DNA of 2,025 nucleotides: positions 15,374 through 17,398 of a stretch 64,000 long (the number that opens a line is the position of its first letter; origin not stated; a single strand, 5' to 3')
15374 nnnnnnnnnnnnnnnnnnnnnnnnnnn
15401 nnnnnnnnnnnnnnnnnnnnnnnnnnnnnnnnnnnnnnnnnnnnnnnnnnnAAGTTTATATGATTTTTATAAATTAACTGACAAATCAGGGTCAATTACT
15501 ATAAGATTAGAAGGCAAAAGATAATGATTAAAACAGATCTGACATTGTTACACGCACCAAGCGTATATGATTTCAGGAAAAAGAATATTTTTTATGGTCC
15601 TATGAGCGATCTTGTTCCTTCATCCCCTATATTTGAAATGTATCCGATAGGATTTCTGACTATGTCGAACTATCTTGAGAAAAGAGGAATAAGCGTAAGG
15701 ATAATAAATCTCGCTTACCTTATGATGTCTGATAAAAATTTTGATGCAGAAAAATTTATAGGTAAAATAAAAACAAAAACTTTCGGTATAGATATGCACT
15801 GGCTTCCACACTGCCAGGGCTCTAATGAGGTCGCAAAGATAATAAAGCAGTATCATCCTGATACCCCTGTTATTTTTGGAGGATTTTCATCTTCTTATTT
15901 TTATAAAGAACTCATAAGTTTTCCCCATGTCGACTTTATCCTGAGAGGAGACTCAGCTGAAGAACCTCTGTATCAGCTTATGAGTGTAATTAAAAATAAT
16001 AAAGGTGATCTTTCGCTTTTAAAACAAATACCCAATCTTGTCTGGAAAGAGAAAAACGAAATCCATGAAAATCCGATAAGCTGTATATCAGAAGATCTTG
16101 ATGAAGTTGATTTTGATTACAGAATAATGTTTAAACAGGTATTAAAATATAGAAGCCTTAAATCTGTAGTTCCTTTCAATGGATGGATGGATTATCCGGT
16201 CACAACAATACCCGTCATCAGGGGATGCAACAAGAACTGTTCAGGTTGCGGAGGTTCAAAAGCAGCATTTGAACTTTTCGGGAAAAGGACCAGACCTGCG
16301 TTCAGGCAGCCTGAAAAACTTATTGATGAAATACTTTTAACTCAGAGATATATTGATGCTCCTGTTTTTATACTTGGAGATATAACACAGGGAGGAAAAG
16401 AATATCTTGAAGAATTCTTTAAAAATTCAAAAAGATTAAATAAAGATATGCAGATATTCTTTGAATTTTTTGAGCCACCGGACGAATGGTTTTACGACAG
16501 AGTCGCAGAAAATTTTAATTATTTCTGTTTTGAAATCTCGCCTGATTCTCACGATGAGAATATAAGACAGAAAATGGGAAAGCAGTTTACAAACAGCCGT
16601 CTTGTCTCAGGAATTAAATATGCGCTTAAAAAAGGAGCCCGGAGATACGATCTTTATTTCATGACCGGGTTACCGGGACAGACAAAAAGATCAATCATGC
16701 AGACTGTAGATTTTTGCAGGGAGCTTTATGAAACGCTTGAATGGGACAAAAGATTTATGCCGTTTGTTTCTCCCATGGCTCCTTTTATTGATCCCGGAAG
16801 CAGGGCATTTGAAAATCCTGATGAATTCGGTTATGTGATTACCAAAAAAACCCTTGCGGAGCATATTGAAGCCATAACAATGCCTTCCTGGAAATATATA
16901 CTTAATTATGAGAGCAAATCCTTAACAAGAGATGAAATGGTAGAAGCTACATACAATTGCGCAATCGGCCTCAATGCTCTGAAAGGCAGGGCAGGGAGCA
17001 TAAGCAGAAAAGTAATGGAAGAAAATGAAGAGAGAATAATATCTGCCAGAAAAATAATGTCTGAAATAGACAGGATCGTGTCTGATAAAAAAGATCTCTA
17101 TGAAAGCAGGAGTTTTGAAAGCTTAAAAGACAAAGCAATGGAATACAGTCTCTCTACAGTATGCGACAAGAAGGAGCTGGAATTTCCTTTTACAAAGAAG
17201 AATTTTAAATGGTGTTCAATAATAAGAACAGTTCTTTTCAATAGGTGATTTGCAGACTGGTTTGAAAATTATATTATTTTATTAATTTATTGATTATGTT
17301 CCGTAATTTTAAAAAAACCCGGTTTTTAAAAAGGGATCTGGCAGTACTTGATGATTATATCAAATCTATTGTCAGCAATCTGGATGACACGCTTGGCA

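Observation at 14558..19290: Heteromeric prenyl-diphosphate synthase split by a B12-binding radical SAM gene, followed by an AEC permease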

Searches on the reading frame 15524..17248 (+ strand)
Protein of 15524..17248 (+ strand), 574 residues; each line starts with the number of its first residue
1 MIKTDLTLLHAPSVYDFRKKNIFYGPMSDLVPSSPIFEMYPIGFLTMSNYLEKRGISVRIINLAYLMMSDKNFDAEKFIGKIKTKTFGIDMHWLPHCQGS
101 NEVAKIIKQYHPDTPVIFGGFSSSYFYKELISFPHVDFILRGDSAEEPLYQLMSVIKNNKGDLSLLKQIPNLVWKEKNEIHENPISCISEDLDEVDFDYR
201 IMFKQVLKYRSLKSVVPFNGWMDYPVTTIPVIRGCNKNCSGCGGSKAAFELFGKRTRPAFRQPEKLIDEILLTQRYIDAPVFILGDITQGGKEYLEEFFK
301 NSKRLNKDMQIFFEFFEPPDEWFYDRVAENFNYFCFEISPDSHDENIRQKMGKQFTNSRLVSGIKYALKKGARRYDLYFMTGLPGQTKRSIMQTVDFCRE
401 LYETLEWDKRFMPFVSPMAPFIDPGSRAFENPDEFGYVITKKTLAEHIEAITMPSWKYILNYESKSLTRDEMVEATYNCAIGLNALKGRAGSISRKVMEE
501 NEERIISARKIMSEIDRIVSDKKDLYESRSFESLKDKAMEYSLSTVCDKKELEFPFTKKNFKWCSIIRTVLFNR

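Call 3: search_protein_families(library=pfam, proteins=[window:15524-17248:+])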
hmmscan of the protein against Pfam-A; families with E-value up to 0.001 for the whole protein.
window:15524-17248:+ (574 aa): 2 families
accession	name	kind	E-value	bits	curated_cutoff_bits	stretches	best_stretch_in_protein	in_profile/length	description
PF04055.27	Radical_SAM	-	3.7e-14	53.7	29.5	1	229-398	1-166/166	Radical SAM superfamily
PF02310.24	B12-binding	-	1.1e-08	35.4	32.1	1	37-144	10-113/121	B12 binding domain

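Call 4: search_protein_families(library=ncbifam, proteins=[window:15524-17248:+])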
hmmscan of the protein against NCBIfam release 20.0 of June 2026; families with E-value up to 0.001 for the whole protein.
window:15524-17248:+ (574 aa): 12 families
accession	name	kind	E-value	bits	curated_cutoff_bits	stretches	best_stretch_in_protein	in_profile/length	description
TIGR04190.1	B12_SAM_Ta0216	equivalog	9.7e-193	641.7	500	1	5-532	1-526/554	TIGR04190 family B12-binding domain/radical SAM domain protein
TIGR04385.1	B12_rSAM_cofa1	equivalog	3.2e-15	56.3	450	1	39-406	18-369/438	B12 lower ligand biosynthesis radical SAM protein BzaD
TIGR02026.1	BchE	equivalog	1.5e-13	50.5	481.35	1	100-286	79-247/497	magnesium-protoporphyrin IX monomethyl ester anaerobic oxidative cyclase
TIGR04479.1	bcpD_PhpK_rSAM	subfamily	1.4e-11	43.5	600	2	341-401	350-409/504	PhpK family radical SAM P-methyltransferase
TIGR04367.1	HpnR_B12_rSAM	equivalog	8.4e-11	41.1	650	1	38-287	19-238/490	hopanoid C-3 methylase HpnR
NF038361.1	rSAM_Sden_1168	equivalog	5.4e-08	31.8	575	1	66-396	125-446/560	Sden_1168 family B12-binding radical SAM P-methyltransferase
TIGR03471.1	HpnJ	equivalog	1.3e-06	27.6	577.6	0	101-270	85-236/472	hopanoid biosynthesis associated radical SAM protein HpnJ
TIGR03975.1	rSAM_ocin_1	subfamily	3.8e-06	25.7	281.85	1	103-314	147-345/606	RiPP maturation radical SAM C-methyltransferase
TIGR03960.1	rSAM_fuse_unch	hypoth_equivalog_domain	8.7e-06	24.5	462.3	1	340-404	363-427/605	TIGR03960 family B12-binding radical SAM protein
TIGR04013.1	B12_SAM_MJ_1487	hypoth_equivalog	1.7e-05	23.9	251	1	100-403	56-335/382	TIGR04013 family B12-binding domain/radical SAM domain-containing protein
NF050148.1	rSAM_ApyD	equivalog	0.00019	19.9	750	1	102-195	92-182/645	RiPP biosynthesis radical SAM protein ApyD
NF033712.0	B12_rSAM_KedN5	subfamily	0.00026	19.4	700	1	102-242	80-211/624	KedN5 family methylcobalamin-dependent radical SAM C-methyltransferase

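Call 8: find_homologous_proteins(query=window:15524-17248:+)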
Query window:15524-17248:+ (574 aa): 3371 proteins with E <= 0.001 among 8000 candidates; the best 120 are listed.
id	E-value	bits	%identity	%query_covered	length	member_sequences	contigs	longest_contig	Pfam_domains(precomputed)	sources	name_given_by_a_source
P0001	0.0e+0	1331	100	100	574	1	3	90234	PF04055.28,PF02310.25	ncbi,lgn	-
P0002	0.0e+0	1179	86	100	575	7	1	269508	PF04055.28,PF02310.25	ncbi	-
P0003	0.0e+0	1136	82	100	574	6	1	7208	PF04055.28,PF02310.25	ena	-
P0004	0.0e+0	1129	82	100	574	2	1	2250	PF04055.28,PF02310.25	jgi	jgi:B12-binding domain/radical SAM domain protein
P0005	0.0e+0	1069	77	100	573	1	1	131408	PF04055.28,PF02310.25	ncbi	-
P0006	2.5e-282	956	71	100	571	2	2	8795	PF04055.28,PF02310.25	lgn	-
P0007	2.8e-281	952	69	99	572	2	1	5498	PF04055.28,PF02310.25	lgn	-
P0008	4.8e-280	948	69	100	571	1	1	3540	PF04055.28,PF02310.25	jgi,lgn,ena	-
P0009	7.1e-279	944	69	100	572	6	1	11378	PF04055.28,PF02310.25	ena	-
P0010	9.0e-279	944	70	100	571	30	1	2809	PF04055.28,PF02310.25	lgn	-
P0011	4.3e-278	942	69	99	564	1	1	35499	PF04055.28,PF02310.25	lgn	-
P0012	1.4e-277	940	67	100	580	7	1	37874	PF04055.28,PF02310.25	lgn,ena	-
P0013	2.3e-277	939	68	100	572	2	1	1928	PF04055.28,PF02310.25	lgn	-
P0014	4.4e-277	938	68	100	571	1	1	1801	PF04055.28,PF02310.25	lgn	-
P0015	2.1e-276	936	68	100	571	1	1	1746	PF04055.28,PF02310.25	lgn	-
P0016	4.1e-273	925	68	99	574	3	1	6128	PF04055.28,PF02310.25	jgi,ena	-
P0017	6.6e-270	915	67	99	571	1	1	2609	PF04055.28,PF02310.25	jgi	jgi:B12-binding domain/radical SAM domain protein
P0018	8.0e-269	911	67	99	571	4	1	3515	PF04055.28,PF02310.25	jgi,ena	-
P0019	3.7e-268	909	66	100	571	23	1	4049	PF04055.28,PF02310.25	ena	-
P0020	1.1e-267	907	67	99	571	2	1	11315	PF04055.28,PF02310.25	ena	-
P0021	1.9e-267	907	66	99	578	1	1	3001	PF04055.28,PF02310.25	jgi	jgi:B12-binding domain/radical SAM domain protein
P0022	4.9e-267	905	66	99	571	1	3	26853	PF04055.28,PF02310.25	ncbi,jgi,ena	ncbi:MAG: TIGR04190 family B12-binding domain/radical SAM domain protein [Actinomycetota bacterium]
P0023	3.9e-266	902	65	99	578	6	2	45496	PF04055.28,PF02310.25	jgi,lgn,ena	-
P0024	9.8e-266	901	65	99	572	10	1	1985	PF04055.28,PF02310.25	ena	-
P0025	4.8e-265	899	65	99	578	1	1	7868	PF04055.28,PF02310.25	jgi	-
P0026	2.4e-264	896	65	100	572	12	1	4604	PF04055.28,PF02310.25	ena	-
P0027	4.5e-264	895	65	99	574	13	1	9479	PF04055.28,PF02310.25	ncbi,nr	ncbi:MAG: TIGR04190 family B12-binding domain/radical SAM domain protein [Actinomycetia bacterium]|n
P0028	4.7e-264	895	64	99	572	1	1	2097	PF04055.28,PF02310.25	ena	-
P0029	9.1e-264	894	64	99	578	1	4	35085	PF04055.28,PF02310.25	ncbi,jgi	jgi:B12-binding domain/radical SAM domain protein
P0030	1.4e-263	894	65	99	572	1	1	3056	PF04055.28,PF02310.25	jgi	-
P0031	2.7e-263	893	64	99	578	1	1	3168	PF04055.28,PF02310.25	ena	-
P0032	5.3e-263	892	65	99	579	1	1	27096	PF04055.28,PF02310.25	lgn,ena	-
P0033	5.4e-263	892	66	99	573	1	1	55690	PF04055.28,PF02310.25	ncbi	-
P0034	6.0e-263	892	65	99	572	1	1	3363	PF04055.28,PF02310.25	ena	-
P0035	6.3e-263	892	64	99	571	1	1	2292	PF04055.28,PF02310.25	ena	-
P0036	1.1e-261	888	64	99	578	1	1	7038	PF04055.28,PF02310.25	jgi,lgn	-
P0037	2.4e-261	886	63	100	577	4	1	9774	PF04055.28,PF02310.25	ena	-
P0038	3.4e-260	883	64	100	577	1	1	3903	PF04055.28,PF02310.25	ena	-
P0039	3.5e-260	883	63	99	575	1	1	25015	PF04055.28,PF02310.25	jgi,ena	-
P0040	4.2e-260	882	63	99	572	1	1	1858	PF04055.28,PF02310.25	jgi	-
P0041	4.4e-260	882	63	99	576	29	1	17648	PF04055.28,PF02310.25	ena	-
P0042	5.1e-260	882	64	100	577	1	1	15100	PF04055.28,PF02310.25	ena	-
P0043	5.6e-260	882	63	99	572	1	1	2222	PF04055.28,PF02310.25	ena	-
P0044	5.9e-260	882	63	99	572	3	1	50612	PF04055.28,PF02310.25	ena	-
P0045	1.9e-259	880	64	99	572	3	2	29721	PF04055.28,PF02310.25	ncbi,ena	-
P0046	2.1e-259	880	64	100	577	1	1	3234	PF04055.28,PF02310.25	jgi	-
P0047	2.3e-259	880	64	99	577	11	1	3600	PF04055.28,PF02310.25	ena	-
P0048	5.9e-259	879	64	100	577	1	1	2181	PF04055.28,PF02310.25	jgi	jgi:Fe-S oxidoreductase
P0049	7.6e-259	878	63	100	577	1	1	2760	PF04055.28,PF02310.25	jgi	-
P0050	9.3e-259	878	62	99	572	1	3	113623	PF04055.28,PF02310.25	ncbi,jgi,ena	-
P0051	2.8e-258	876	63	100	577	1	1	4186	PF04055.28,PF02310.25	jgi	-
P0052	4.3e-258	876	63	100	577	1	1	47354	PF04055.28,PF02310.25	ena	-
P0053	2.1e-257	873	65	100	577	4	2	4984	PF04055.28,PF02310.25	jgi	jgi:B12-binding domain/radical SAM domain protein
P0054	2.3e-257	873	62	99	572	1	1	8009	PF04055.28,PF02310.25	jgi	-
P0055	5.6e-257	872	63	99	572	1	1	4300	PF04055.28,PF02310.25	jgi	jgi:B12-binding domain/radical SAM domain protein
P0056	1.3e-256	871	64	99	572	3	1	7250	PF04055.28,PF02310.25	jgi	-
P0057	2.5e-256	870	64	98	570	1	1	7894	PF04055.28,PF02310.25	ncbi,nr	ncbi:MAG: TIGR04190 family B12-binding domain/radical SAM domain protein [Actinobacteria bacterium]|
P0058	3.6e-255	866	64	99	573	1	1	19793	PF04055.28,PF02310.25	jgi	jgi:B12-binding domain/radical SAM domain protein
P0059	1.4e-254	864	64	100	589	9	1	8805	PF04055.28,PF02310.25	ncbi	-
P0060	4.5e-254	862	63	99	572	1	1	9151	PF04055.28,PF02310.25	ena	-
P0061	1.3e-253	861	63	99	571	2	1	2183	PF04055.28,PF02310.25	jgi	-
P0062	2.8e-253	860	63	99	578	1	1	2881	PF04055.28,PF02310.25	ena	-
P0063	3.6e-253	859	60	71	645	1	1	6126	PF04055.28,PF02310.25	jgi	jgi:B12-binding domain/radical SAM domain protein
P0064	8.1e-253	858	62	99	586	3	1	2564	PF04055.28,PF02310.25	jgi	jgi:B12-binding domain/radical SAM domain protein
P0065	1.6e-252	857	63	99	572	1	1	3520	PF04055.28,PF02310.25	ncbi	-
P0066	5.7e-252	856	61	99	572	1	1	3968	PF04055.28,PF02310.25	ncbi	-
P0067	8.5e-252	855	63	99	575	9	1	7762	PF04055.28,PF02310.25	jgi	jgi:B12-binding domain/radical SAM domain protein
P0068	3.8e-251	853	59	100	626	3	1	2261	PF04055.28,PF02310.25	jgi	jgi:B12-binding domain/radical SAM domain protein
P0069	1.4e-250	851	63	99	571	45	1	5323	PF04055.28,PF02310.25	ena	-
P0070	1.6e-250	851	63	99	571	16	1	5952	PF04055.28,PF02310.25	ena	-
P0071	6.0e-250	849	63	99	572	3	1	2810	PF04055.28,PF02310.25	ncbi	-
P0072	1.0e-249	848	62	99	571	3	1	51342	PF04055.28,PF02310.25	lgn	-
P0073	4.0e-249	846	60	72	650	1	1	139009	PF04055.28,PF02310.25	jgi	jgi:B12-binding domain/radical SAM domain protein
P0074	1.9e-248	844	62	99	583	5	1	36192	PF04055.28,PF02310.25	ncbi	-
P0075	1.9e-248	844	62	99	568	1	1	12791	PF04055.28,PF02310.25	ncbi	-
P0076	9.3e-248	842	62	99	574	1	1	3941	PF04055.28,PF02310.25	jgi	-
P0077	1.4e-247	841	61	100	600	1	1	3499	PF04055.28,PF02310.25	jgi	jgi:B12-binding domain/radical SAM domain protein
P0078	1.4e-247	841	62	100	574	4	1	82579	PF04055.28,PF02310.25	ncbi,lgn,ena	-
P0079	6.1e-246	836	64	94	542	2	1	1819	PF04055.28,PF02310.25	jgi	-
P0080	1.3e-245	835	62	99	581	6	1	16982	PF04055.28,PF02310.25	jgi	-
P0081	3.5e-245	833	61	99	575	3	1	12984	PF04055.28,PF02310.25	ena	-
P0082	5.7e-245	832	66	93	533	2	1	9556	PF04055.28,PF02310.25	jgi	jgi:B12-binding domain/radical SAM domain protein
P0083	2.4e-244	830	60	99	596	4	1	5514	PF04055.28,PF02310.25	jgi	-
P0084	2.9e-244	830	60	100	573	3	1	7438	PF04055.28,PF02310.25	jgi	-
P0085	3.3e-244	830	61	100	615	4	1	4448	PF04055.28,PF02310.25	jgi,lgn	-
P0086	1.7e-243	828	60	99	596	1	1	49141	PF04055.28,PF02310.25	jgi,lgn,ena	-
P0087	4.8e-243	826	60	100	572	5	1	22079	PF04055.28,PF02310.25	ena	-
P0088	5.3e-243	826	61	99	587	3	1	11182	PF04055.28,PF02310.25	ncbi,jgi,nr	ncbi:MAG: TIGR04190 family B12-binding domain/radical SAM domain protein [Actinobacteria bacterium]|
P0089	2.8e-242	824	59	99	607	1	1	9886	PF04055.28,PF02310.25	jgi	jgi:B12-binding domain/radical SAM domain protein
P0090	1.6e-241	821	61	99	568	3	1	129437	PF04055.28,PF02310.25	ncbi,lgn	-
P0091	3.5e-239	813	59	99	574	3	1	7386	PF04055.28,PF02310.25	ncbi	-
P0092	3.5e-238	810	58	99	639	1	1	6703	PF04055.28,PF02310.25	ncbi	-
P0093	9.1e-238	809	59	99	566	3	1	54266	PF04055.28,PF02310.25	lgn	-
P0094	5.8e-236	803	61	95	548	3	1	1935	PF04055.28,PF02310.25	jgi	jgi:B12-binding domain/radical SAM domain protein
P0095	9.8e-233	792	55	99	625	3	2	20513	PF04055.28,PF02310.25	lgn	-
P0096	8.6e-232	789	59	97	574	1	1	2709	PF04055.28,PF02310.25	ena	-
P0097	1.6e-227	775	73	77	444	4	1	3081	PF04055.28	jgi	-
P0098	5.4e-190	651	50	99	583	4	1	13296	PF04055.28,PF02310.25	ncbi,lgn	ncbi:MAG: TIGR04190 family B12-binding domain/radical SAM domain protein [Actinomycetota bacterium]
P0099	1.5e-187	643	49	99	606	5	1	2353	PF04055.28,PF02310.25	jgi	-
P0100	3.6e-187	642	60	79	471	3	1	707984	PF04055.28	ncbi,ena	-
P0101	9.8e-185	634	49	99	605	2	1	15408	PF04055.28,PF02310.25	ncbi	-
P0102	4.8e-184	631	50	96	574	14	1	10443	PF04055.28,PF02310.25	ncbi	-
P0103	5.0e-183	628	49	96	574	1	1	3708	PF04055.28,PF02310.25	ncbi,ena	-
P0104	5.4e-183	628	47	99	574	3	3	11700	PF04055.28,PF02310.25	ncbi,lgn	ncbi:MAG: TIGR04190 family B12-binding domain/radical SAM domain protein [Actinomycetota bacterium]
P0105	5.4e-183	628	49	96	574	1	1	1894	PF04055.28,PF02310.25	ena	-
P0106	1.2e-182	627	49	100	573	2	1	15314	PF04055.28,PF02310.25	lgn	-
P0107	2.7e-181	622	48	100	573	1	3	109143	PF04055.28,PF02310.25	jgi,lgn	jgi:B12-binding domain/radical SAM domain protein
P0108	5.5e-181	621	47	99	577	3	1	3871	PF04055.28,PF02310.25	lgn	-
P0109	5.5e-181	621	49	99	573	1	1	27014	PF04055.28,PF02310.25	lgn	-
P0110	9.4e-181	620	48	100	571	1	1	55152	PF04055.28,PF02310.25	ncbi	-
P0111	1.1e-180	620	49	99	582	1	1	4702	PF04055.28,PF02310.25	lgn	-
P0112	3.1e-180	619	48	99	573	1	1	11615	PF04055.28,PF02310.25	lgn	-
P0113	3.5e-180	619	47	100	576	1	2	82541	PF04055.28,PF02310.25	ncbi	ncbi:MAG: TIGR04190 family B12-binding domain/radical SAM domain protein [Candidatus Hydrothermarcha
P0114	1.8e-179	616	48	99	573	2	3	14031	PF04055.28,PF02310.25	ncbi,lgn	-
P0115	1.8e-179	616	48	100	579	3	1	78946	PF04055.28,PF02310.25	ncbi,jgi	jgi:B12-binding domain/radical SAM domain protein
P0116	1.8e-179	616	49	97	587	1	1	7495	PF04055.28,PF02310.25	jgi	-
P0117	4.6e-179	615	47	100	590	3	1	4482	PF04055.28,PF02310.25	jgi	-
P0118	9.9e-179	614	48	100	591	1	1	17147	PF04055.28,PF02310.25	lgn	-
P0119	1.0e-178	614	48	100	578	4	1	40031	PF04055.28,PF02310.25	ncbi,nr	ncbi:MAG: TIGR04190 family B12-binding domain/radical SAM domain protein [Deltaproteobacteria bacter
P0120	1.1e-178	614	47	99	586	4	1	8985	PF04055.28,PF02310.25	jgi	jgi:B12-binding domain/radical SAM domain protein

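Call 12: find_related_loci(query=A1, collection=genome_contigs, flank=7000)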
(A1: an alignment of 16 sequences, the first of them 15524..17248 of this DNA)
Query A1 (574 aa) in genome_contigs; peptide patterns used: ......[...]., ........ (x = any residue, [..] = any of these).
600 stretches matched a pattern (row limit reached: there are more); 594 encode a relative of the query (tblastn E <= 1e-3); the best 80 are kept; 80 distinct loci.
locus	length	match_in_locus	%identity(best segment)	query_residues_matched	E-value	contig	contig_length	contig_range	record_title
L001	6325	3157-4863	70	2-572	0e+0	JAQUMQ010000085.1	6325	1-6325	MAG: Actinomycetota bacterium isolate STD1_158 NODE_43245_length_6325_cov_3.777348_Sandtown_D1, whole genome shotgun seq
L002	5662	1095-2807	68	2-574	0e+0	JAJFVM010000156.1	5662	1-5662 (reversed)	MAG: bacterium isolate bin.739 k141_2235668, whole genome shotgun sequence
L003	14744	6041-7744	65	2-571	0e+0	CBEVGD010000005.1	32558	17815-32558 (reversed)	MAG TPA_asm: uncultured bacterium isolate SRR15668623_binner23_Refined_6 genome assembly, contig: ERZ26872896.272, whole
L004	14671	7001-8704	64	2-571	0e+0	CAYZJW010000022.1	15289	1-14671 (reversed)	MAG TPA_asm: uncultured Actinomycetota bacterium isolate binchicken_co334_330 genome assembly, contig: NODE_6767_length_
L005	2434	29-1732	64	2-571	0e+0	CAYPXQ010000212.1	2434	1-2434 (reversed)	MAG TPA_asm: uncultured Actinomycetota bacterium isolate SRP067234_co1_56 genome assembly, contig: k99_898113, whole gen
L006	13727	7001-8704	62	2-571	0e+0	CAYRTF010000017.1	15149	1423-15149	MAG TPA_asm: uncultured Actinomycetota bacterium isolate binchicken_co80_163 genome assembly, contig: NODE_1104_length_1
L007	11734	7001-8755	64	2-574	0e+0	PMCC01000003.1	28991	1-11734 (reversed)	MAG: Actinomycetota bacterium isolate fen_731 73.20120700_E3M.220_contig_234194, whole genome shotgun sequence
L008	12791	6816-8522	62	1-572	0e+0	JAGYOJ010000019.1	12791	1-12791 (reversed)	MAG: Actinomycetota bacterium isolate M55B165 19, whole genome shotgun sequence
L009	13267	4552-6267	62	2-574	0e+0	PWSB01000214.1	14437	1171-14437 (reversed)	MAG: Actinomycetota bacterium isolate CSSed11_114R1 CS-Sed11-C5741, whole genome shotgun sequence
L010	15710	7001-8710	61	2-572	0e+0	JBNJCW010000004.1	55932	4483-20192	MAG: Actinomycetota bacterium isolate Y23_7dBSe1.bin.150 NODE_203_length_55932_cov_17.625186, whole genome shotgun seque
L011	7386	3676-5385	59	2-571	0e+0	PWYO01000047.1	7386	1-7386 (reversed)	MAG: Actinomycetota bacterium isolate T3Sed10_139 T3-Sed10-C26762, whole genome shotgun sequence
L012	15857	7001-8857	55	5-574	0e+0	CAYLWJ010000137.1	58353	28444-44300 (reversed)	MAG TPA_asm: uncultured Actinomycetota bacterium isolate SRP231805_co4_8 genome assembly, contig: k141_405788, whole gen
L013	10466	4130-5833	50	1-571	0e+0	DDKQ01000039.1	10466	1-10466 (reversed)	MAG TPA_asm: Candidatus Subteraquimicrobium carltonvillense isolate UBA2594 UBA2594_contig_359, whole genome shotgun seq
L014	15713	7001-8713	48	2-574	0e+0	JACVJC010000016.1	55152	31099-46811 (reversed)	MAG: Candidatus Geothermocultor quzhuomuensis isolate QZM4_1.bin.14 contig016, whole genome shotgun sequence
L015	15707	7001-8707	47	2-571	0e+0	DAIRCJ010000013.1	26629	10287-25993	MAG TPA_asm: Candidatus Geothermocultoraceae bacterium isolate CTOTU1355 NODE_163_length_26629_cov_4.756002, whole genom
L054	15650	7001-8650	45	1-554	6e-174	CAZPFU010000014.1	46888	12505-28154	MAG TPA_asm: uncultured Methanomassiliicoccus sp. isolate SRP278314_co1_200 genome assembly, contig: NODE_982_length_468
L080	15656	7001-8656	46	1-554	4e-172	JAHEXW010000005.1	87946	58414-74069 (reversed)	MAG: Actinomycetes bacterium isolate nzgw113 NODE_335_length_87947_cov_5.379113, whole genome shotgun sequence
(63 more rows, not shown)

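Call 15: find_encoding_contigs(protein=P0001, flank=10000, max_places=3)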
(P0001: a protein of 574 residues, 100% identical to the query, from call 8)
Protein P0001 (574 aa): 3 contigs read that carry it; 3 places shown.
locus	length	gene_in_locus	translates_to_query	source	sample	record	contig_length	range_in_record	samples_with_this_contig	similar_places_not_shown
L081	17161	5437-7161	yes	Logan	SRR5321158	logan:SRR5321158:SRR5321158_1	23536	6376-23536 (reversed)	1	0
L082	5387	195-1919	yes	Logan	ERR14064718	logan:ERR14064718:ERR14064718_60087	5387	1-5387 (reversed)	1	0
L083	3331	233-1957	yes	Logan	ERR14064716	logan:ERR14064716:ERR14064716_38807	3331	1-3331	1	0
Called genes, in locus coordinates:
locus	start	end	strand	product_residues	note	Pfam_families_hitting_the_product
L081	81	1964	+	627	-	PF01855:POR_N, PF02775:TPP_enzyme_C, PF00037:Fer4 (faint), PF13237:Fer4_10 (faint)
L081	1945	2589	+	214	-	PF01558:POR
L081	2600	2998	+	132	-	PF01842:ACT (weak), PF13291:ACT_4 (faint), PF19571:ACT_8, PF22629:ACT_AHAS_ss (faint)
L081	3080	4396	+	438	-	PF00501:AMP-binding, PF14535:AMP-binding_C_2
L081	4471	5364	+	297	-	-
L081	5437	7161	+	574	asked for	PF02310:B12-binding, PF04055:Radical_SAM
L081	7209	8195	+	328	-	PF00348:polyprenyl_synt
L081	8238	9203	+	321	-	PF03547:Mem_trans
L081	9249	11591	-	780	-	PF00515:TPR_1 (faint), PF07719:TPR_2 (faint), PF13174:TPR_6 (faint), PF13424:TPR_12 (faint), PF13432:TPR_16 (faint), PF13525:YfiO (faint), PF13428:TPR_14 (faint), PF01464:SLT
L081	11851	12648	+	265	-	PF01734:Patatin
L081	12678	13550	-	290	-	PF02749:QRPTase_N, PF01729:QRPTase_C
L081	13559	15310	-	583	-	PF00890:FAD_binding_2, PF01266:DAO, PF07992:Pyr_redox_2 (faint), PF02910:Succ_DH_flav_C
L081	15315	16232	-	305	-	PF02445:NadA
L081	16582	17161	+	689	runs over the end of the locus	PF01751:Toprim, PF01131:Topoisom_bac, PF01396:Zn_ribbon_Top1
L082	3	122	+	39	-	?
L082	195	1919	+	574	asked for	PF02310:B12-binding, PF04055:Radical_SAM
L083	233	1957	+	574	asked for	PF02310:B12-binding, PF04055:Radical_SAM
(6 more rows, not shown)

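Call 44: find_encoding_contigs(protein=P0113, flank=8000, max_places=2)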
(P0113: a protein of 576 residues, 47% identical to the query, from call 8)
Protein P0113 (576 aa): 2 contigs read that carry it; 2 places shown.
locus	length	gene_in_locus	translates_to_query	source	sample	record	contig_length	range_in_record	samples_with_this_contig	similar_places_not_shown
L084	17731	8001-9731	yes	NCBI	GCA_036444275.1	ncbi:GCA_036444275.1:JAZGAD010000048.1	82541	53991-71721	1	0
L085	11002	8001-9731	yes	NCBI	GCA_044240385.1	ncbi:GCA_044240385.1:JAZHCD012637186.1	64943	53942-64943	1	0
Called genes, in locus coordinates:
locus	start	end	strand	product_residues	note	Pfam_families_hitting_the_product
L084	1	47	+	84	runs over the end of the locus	PF21748:UPF0150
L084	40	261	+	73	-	PF07927:HicA_toxin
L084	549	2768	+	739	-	PF12838:Fer4_7, PF13187:Fer4_9, PF13237:Fer4_10 (weak), PF14697:Fer4_21, PF00037:Fer4, PF02662:FlpD, PF12838:Fer4_7 (weak), PF14697:Fer4_21 (weak), +3 more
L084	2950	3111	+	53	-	-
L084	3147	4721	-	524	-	PF14522:Cytochrome_C7 (faint), PF14537:Cytochrom_c3_2 (faint)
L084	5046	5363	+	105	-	PF10643:Cytochrome-c551 (weak), PF09098:Dehyd-heme_bind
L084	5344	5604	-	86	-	-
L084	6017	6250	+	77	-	PF14076:DUF4258 (weak)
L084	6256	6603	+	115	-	-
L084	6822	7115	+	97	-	-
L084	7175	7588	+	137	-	PF20587:DUF6789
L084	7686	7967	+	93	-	-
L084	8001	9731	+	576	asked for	PF02310:B12-binding, PF04055:Radical_SAM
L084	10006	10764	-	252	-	PF03692:CxxCxxCC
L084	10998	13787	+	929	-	PF04879:Molybdop_Fe4S4, PF00384:Molybdopterin, PF01568:Molydop_binding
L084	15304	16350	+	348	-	PF04055:Radical_SAM, PF13186:SPASM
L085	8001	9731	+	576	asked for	PF02310:B12-binding, PF04055:Radical_SAM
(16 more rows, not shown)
